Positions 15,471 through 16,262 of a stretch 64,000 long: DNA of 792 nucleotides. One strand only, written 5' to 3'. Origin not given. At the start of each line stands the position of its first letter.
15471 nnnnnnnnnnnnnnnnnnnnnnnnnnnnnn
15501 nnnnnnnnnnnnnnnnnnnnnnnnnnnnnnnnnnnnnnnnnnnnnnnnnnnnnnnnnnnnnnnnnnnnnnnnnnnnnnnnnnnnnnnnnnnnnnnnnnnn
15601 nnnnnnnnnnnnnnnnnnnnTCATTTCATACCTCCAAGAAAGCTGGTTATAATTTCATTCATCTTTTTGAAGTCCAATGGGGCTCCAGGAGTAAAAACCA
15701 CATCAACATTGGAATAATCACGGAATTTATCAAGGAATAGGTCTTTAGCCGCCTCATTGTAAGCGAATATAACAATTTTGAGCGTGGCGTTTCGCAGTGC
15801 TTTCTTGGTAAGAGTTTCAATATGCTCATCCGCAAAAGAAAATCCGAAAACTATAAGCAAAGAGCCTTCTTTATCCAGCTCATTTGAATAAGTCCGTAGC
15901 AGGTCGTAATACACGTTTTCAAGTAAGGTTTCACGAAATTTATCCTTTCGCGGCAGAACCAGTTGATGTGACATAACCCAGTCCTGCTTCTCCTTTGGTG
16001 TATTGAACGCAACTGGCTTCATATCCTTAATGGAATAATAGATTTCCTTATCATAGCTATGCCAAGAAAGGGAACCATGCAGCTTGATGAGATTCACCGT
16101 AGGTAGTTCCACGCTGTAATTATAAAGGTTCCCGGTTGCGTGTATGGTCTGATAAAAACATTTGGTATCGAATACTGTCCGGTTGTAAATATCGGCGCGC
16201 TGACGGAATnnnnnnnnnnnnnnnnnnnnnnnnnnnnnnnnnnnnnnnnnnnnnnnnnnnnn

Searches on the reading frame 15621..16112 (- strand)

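Call 128: search_protein_families(proteins=[window:15621-16112:-], library=ncbifam, max_evalue=0.00001)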
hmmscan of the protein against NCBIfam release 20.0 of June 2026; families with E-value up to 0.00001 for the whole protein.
window:15621-16112:- (163 aa): 1 family
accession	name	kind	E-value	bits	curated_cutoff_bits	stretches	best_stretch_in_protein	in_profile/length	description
NF042942.1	SIR2_antiphage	equivalog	3.5e-21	75.7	500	1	6-119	219-331/392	SIR2 family anti-phage-associated protein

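Call 129: search_protein_families(proteins=[window:15621-16112:-], library=padloc, max_evalue=0.00001)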
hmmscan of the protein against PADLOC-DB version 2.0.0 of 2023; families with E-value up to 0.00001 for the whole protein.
window:15621-16112:- (163 aa): 24 families
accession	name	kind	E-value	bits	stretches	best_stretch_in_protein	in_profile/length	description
PDLC04080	SIR2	-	4.4e-81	270.7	1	2-162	186-346/347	-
PDLC04089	SIR2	-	4.5e-28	96.5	1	2-150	166-298/336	-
PDLC04084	SIR2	-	8.2e-22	76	1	6-124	241-349/414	-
PDLC02186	SIR2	-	1.3e-21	75.2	1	6-118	223-336/412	-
PDLC04076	SIR2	-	5.7e-21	73.2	1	6-117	223-332/406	-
PDLC04081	SIR2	-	6.7e-18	63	1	5-141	196-318/345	-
PDLC04090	SIR2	-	5.1e-16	56.9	1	6-125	251-358/426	-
PDLC04087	SIR2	-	2.3e-15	54.3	1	4-125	183-295/343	-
PDLC04079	SIR2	-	4e-15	53.3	1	6-131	247-370/430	-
PDLC04093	SIR2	-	4.9e-14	50.1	1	6-140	203-328/395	-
PDLC04083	SIR2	-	6.7e-12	42.9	1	4-119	194-304/371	-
PDLC04092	SIR2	-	8.6e-12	43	1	5-115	163-257/318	-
PDLC04088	SIR2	-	1.7e-11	41.9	1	5-131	222-341/390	-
PDLC04085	SIR2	-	7.5e-11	39.5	1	6-121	261-384/463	-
PDLC04096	SIR2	-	1.7e-10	38.8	1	5-136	72-195/230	-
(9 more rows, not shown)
